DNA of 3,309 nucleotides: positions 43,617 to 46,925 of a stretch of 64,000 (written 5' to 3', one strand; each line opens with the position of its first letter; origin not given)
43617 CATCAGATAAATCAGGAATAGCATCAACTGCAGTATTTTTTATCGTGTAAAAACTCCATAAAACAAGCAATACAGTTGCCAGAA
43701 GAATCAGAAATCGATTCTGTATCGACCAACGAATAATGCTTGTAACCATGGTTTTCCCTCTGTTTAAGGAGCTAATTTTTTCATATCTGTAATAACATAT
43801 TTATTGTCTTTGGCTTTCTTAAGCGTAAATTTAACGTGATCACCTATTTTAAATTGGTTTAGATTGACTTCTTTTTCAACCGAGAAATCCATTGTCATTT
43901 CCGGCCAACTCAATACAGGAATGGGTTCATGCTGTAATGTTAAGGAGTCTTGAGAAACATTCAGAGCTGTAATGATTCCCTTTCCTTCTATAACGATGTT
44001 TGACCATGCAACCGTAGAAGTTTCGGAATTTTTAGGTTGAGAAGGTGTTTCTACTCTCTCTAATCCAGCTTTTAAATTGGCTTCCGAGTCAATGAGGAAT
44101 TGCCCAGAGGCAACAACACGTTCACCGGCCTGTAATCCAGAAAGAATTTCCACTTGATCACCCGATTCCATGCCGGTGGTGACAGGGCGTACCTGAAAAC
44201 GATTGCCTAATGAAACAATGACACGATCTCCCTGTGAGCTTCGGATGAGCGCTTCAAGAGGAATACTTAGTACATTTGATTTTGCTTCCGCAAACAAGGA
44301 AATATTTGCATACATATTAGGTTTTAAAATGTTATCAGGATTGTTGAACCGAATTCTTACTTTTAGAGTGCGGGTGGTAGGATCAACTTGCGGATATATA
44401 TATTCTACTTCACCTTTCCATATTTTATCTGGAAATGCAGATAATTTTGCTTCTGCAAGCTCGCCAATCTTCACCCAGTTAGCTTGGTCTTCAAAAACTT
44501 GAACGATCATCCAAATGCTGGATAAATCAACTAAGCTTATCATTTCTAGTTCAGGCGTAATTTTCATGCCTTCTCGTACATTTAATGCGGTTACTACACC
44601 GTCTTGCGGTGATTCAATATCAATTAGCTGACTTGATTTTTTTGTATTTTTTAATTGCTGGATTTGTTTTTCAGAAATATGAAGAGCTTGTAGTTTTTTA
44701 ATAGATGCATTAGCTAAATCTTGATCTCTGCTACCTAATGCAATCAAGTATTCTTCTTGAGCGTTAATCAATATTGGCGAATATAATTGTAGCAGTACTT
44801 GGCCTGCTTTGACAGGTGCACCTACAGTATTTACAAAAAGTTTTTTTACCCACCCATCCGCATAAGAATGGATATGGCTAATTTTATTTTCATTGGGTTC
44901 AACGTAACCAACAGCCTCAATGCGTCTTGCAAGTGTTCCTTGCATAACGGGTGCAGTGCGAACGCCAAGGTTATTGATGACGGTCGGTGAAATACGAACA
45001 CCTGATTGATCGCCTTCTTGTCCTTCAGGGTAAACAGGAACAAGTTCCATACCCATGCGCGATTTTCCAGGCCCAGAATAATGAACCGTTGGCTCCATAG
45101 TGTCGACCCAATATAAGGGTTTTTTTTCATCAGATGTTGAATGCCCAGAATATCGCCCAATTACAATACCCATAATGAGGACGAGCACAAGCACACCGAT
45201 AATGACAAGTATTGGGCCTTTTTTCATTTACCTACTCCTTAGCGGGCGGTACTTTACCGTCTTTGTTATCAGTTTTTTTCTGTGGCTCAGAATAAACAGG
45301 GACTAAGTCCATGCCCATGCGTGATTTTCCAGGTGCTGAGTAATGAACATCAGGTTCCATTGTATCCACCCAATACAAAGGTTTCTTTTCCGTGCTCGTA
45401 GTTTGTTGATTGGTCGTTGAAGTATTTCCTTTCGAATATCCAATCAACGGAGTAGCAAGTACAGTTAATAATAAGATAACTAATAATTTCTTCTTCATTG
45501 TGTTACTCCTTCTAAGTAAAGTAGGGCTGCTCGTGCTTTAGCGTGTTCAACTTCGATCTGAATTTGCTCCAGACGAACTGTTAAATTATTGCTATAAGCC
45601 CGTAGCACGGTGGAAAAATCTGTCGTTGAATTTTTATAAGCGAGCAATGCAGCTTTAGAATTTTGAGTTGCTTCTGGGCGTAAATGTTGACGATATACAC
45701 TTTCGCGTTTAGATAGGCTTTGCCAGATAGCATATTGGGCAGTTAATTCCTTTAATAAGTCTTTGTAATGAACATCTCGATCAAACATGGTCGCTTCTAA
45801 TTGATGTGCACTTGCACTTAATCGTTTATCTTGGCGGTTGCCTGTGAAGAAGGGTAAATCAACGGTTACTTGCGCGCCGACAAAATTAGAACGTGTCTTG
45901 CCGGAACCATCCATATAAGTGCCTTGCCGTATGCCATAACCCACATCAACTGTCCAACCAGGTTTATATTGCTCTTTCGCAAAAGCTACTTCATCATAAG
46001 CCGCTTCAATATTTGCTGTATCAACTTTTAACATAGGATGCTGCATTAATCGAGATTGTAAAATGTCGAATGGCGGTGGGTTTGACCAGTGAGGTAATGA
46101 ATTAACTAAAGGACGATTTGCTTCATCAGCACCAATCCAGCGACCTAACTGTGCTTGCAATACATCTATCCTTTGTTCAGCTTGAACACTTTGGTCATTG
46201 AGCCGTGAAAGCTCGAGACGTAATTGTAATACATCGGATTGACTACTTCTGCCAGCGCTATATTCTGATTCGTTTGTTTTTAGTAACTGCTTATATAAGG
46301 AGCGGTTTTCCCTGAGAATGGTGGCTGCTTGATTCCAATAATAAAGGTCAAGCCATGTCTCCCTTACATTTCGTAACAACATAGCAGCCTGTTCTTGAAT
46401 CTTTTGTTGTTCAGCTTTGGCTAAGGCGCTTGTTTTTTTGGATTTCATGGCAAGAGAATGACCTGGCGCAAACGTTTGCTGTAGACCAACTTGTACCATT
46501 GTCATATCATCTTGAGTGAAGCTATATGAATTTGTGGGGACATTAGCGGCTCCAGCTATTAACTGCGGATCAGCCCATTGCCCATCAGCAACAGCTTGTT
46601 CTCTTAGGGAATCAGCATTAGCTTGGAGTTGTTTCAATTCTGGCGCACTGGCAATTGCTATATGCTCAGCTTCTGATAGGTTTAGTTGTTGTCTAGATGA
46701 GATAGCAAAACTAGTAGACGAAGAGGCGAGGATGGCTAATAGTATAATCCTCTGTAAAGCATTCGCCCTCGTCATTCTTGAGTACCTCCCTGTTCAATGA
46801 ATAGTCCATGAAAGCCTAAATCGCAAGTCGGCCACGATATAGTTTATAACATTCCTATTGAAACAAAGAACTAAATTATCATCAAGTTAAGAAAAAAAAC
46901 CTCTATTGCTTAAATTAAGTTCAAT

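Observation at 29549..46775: A 17-kb heavy-metal efflux block (two HME-RND systems, a P1B ATPase, a CDF, a porin and lipoproteins) lies inside the att boundaries of a phage, with no mobility genes of its own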

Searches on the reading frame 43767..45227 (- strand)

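Call 8: search_protein_families(library=pfam, proteins=[window:43767-45227:-])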
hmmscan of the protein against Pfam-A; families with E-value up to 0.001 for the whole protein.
window:43767-45227:- (487 aa): 6 families
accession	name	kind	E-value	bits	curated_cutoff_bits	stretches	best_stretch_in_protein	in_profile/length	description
PF16576.10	HlyD_D23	-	8.4e-77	257.7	30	1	99-307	2-214/214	Barrel-sandwich domain of CusB or HlyD membrane-fusion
PF11604.15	CusF_Ec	-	2.2e-21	75.9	27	1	414-484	3-72/72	Copper binding periplasmic protein CusF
PF13437.12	HlyD_3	-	5.4e-16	59.7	22.2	1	204-299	2-101/106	HlyD family secretion protein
PF13533.13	Biotin_lipoyl_2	-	3.9e-09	36.6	29.8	0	204-223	3-22/32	Biotin-lipoyl like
PF00364.28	Biotin_lipoyl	-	0.00027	21.1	22.1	0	203-224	44-65/73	Biotin-requiring enzyme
PF19335.5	HMBD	-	0.00034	20.9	23.6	1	39-65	1-28/28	Heavy metal binding domain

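Call 83: search_protein_families(library=ncbifam, proteins=[window:43767-45227:-], max_evalue=0.00001)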
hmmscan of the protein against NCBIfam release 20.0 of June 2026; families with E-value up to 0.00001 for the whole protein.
window:43767-45227:- (487 aa): 18 families
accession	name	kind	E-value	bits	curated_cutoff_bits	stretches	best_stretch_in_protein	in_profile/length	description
NF007303.0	PRK09783.1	subfamily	3.6e-69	233.2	390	1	30-397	40-410/414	copper/silver efflux system membrane fusion protein CusB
TIGR01730.1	RND_mfp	subfamily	7e-42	143.5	94.9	1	173-382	106-316/322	efflux RND transporter periplasmic adaptor subunit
TIGR00999.1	8a0102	subfamily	9.9e-40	136.4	319.3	1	178-380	66-271/271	CzcB/NccB family metal efflux transporter periplasmic adaptor subunit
NF045680.1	DiMtlExpIhpB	equivalog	2.1e-18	66.4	450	1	197-382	133-317/326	divalent metal ion exporter adaptor subunit IhpB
NF008589.1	PRK11556.1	equivalog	1.8e-16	60.1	391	1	268-375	267-375/392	MdtA/MuxA family multidrug efflux RND transporter periplasmic adaptor subunit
NF007348.0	PRK09838.1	subfamily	1.8e-15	57.1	143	1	404-469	34-99/115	cation efflux system protein CusF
NF008606.0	PRK11578.1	equivalog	6.5e-15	55.1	342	1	171-374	155-363/371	macrolide transporter subunit MacA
NF033138.2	RND-peri-MexC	equivalog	7.6e-15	54.9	625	1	271-382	253-366/375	MexC family multidrug efflux RND transporter periplasmic adaptor subunit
NF007132.1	PRK09578.1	equivalog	5.7e-13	48.4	512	1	272-400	259-388/396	MexX/AxyX family multidrug efflux RND transporter periplasmic adaptor subunit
NF007362.0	PRK09859.1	equivalog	9e-12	44.8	738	1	272-380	254-364/385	multidrug transporter subunit MdtE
TIGR00998.1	8a0101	subfamily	1.2e-11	44.1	390.8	1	168-278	168-282/334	EmrA/EmrK family multidrug efflux transporter periplasmic adaptor subunit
NF011604.1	PRK15030.1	equivalog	1.7e-11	43.8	765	1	271-387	257-375/397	multidrug efflux RND transporter periplasmic adaptor subunit AcrA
TIGR02971.1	heterocyst_DevB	subfamily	1.9e-09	37.4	129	1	166-282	171-283/327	ABC exporter membrane fusion protein, DevB family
NF033834.1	RND_adapt_MexA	exception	1.4e-07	31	750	1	270-386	241-359/373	multidrug efflux RND transporter periplasmic adaptor subunit MexA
NF045904.1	RND-peri-MexE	equivalog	1.9e-07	30.3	714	1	262-375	242-356/390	multidrug efflux RND transporter periplasmic adaptor subunit MexE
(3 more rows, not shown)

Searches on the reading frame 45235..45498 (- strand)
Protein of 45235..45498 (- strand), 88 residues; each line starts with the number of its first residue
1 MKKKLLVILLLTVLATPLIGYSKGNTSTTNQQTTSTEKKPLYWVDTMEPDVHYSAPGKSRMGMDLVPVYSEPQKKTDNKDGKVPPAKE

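Call 8: search_protein_families(library=pfam, proteins=[window:45235-45498:-])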
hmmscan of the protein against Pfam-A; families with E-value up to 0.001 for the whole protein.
window:45235-45498:- (88 aa): 1 family
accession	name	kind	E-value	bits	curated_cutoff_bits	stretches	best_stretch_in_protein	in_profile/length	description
PF19335.5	HMBD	-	8.4e-07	29.3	23.6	1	42-68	1-28/28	Heavy metal binding domain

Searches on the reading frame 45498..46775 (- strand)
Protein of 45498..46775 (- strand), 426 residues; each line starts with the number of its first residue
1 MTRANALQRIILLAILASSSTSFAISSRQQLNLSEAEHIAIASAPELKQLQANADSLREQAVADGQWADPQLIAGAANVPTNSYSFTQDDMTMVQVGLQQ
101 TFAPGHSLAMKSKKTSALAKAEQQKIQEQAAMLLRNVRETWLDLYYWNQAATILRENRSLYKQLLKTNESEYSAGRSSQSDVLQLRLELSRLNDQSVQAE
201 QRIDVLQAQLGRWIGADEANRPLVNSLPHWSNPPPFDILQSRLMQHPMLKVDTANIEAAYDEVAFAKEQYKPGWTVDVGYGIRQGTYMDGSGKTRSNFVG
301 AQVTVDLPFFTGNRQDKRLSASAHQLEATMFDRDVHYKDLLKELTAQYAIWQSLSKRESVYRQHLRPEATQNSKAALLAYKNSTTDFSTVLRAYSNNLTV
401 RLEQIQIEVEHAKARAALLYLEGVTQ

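Call 8: search_protein_families(library=pfam, proteins=[window:45498-46775:-])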
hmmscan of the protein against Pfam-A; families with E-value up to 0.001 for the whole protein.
window:45498-46775:- (426 aa): 1 family
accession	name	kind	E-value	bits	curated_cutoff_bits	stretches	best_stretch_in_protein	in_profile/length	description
PF02321.23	OEP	-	3.2e-37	128.6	22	2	238-421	4-185/187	Outer membrane efflux protein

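Call 63: find_homologous_proteins(query=window:45498-46775:-, max_evalue=1e-40)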
Query window:45498-46775:- (426 aa): 265 proteins with E <= 1e-40 among 7880 candidates; the best 120 are listed.
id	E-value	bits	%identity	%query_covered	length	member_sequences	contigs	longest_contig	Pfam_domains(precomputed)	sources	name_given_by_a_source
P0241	3.3e-273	923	100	100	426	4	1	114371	PF02321.24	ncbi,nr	ncbi:MAG: TolC family protein [Gammaproteobacteria bacterium]|nr:TolC family protein [Gammaproteobac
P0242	6.4e-235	797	87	100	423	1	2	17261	PF02321.24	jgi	jgi:outer membrane protein TolC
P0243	1.1e-226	770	83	100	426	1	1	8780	PF02321.24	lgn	-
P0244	3.2e-219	746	81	100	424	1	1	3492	PF02321.24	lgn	-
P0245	1.5e-211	720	79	99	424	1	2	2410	PF02321.24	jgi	jgi:outer membrane protein TolC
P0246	6.5e-204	695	78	95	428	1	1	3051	PF02321.24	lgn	-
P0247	1.7e-203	694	75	98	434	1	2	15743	PF02321.24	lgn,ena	-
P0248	1.3e-198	678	73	97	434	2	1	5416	PF02321.24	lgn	-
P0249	4.1e-198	676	73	98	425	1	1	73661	PF02321.24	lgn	-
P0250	1.8e-196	671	73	98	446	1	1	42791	PF02321.24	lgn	-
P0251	3.5e-196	670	72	100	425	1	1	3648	PF02321.24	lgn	-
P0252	7.0e-194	662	73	95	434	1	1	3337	PF02321.24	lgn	-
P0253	3.1e-193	660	75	93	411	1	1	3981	PF02321.24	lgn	-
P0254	6.7e-191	652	70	100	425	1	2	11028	PF02321.24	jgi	jgi:outer membrane protein TolC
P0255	3.4e-190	650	68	98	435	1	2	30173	PF02321.24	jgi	jgi:outer membrane protein TolC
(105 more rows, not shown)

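Call 64: find_encoding_contigs(protein=P0242, flank=10000, max_places=3)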
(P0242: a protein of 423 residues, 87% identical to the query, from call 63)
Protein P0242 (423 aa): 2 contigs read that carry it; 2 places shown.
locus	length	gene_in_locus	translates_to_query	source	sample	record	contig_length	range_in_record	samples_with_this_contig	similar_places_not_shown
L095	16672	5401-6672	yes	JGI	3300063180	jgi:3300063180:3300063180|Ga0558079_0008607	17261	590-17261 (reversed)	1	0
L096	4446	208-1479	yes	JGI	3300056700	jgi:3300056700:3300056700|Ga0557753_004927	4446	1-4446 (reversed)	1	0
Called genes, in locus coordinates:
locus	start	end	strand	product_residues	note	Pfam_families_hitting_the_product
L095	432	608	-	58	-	-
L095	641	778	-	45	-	-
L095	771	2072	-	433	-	PF00589:Phage_integrase (weak)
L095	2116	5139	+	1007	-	PF13700:DUF4158, PF01526:DDE_Tnp_Tn3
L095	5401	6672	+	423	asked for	PF02321:OEP (weak)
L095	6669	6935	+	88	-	PF19335:HMBD (weak)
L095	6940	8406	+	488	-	PF25919:BSH_CusB, PF25973:BSH_CzcB (weak), PF25869:3HB_CusB, PF25944:Beta-barrel_RND, PF25954:Beta-barrel_RND_2, PF25967:RND-MFP_C, PF25975:CzcB_C, PF11604:CusF_Ec, +1 more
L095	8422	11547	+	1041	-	PF00873:ACR_tran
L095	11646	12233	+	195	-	PF09990:DUF2231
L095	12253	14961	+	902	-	PF07732:Cu-oxidase_3, PF00394:Cu-oxidase, PF07731:Cu-oxidase_2, PF05275:CopB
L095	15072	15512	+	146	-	PF13698:DUF4156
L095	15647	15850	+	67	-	-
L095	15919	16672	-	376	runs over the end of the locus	-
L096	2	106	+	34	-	?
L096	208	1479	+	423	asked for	PF02321:OEP (weak)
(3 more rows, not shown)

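Call 65: find_encoding_contigs(protein=P0243, flank=10000, max_places=3)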
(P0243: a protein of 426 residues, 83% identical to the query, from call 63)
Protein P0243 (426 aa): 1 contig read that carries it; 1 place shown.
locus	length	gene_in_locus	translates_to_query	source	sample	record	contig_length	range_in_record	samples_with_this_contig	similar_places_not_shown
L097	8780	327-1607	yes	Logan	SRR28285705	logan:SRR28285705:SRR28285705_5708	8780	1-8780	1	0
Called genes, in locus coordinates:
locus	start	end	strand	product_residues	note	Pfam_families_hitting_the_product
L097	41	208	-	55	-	-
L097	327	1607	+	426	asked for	PF02321:OEP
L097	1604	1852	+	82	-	PF19335:HMBD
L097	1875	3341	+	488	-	PF25919:BSH_CusB, PF25869:3HB_CusB, PF25944:Beta-barrel_RND, PF25954:Beta-barrel_RND_2, PF25967:RND-MFP_C, PF25975:CzcB_C, PF25989:YknX_C, PF11604:CusF_Ec, +1 more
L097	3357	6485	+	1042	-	PF00873:ACR_tran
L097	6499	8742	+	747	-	PF19335:HMBD, PF00122:E1-E2_ATPase, PF08282:Hydrolase_3 (faint), PF00702:Hydrolase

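Call 68: find_encoding_contigs(protein=P0249, flank=10000, max_places=2)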
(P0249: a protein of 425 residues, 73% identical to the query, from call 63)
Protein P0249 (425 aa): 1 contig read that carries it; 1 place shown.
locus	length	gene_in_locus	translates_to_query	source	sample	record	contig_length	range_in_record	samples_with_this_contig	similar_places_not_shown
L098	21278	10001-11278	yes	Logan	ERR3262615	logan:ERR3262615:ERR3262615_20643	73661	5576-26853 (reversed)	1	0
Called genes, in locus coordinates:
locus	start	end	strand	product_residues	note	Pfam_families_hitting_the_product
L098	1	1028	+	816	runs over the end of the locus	PF02463:SMC_N, PF13175:AAA_15 (weak), PF13304:AAA_21 (faint), PF13476:AAA_23, PF13555:AAA_29 (weak)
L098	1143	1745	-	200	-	PF01545:Cation_efflux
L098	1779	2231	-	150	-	PF13698:DUF4156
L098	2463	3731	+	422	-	PF02321:OEP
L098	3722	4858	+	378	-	PF25989:YknX_C (faint), PF25917:BSH_RND, PF25973:BSH_CzcB, PF25944:Beta-barrel_RND (faint), PF25954:Beta-barrel_RND_2, PF25975:CzcB_C (faint)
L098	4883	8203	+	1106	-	PF00873:ACR_tran, PF03176:MMPL (faint)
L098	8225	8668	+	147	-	PF13698:DUF4156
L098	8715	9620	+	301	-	PF01545:Cation_efflux, PF16916:ZT_dimer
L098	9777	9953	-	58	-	-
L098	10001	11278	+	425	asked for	PF02321:OEP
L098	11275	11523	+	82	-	PF19335:HMBD (weak)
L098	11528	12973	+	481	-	PF25919:BSH_CusB, PF25869:3HB_CusB, PF25944:Beta-barrel_RND, PF25954:Beta-barrel_RND_2, PF25967:RND-MFP_C, PF25975:CzcB_C, PF25989:YknX_C, PF11604:CusF_Ec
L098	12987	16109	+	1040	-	PF00873:ACR_tran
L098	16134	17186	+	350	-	PF00892:EamA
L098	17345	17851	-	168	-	PF09990:DUF2231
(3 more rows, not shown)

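Call 69: find_encoding_contigs(protein=P0250, flank=10000, max_places=2)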
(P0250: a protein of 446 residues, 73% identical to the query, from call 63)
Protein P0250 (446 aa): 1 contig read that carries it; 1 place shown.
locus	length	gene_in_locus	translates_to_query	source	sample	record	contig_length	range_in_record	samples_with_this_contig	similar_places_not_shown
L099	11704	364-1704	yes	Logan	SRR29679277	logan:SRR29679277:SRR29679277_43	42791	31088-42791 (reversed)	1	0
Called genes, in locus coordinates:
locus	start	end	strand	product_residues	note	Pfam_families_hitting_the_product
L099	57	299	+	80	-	PF20075:DUF6471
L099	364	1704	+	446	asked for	PF02321:OEP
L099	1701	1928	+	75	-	PF19335:HMBD (weak)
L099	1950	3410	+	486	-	PF25919:BSH_CusB, PF25869:3HB_CusB, PF25944:Beta-barrel_RND, PF25954:Beta-barrel_RND_2, PF25967:RND-MFP_C, PF25975:CzcB_C, PF25989:YknX_C (weak), PF11604:CusF_Ec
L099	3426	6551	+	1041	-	PF00873:ACR_tran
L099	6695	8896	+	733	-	PF19335:HMBD, PF00122:E1-E2_ATPase, PF00702:Hydrolase, PF08282:Hydrolase_3 (faint)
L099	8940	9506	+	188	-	PF09990:DUF2231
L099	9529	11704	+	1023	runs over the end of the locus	PF07732:Cu-oxidase_3, PF00394:Cu-oxidase, PF07731:Cu-oxidase_2, PF05275:CopB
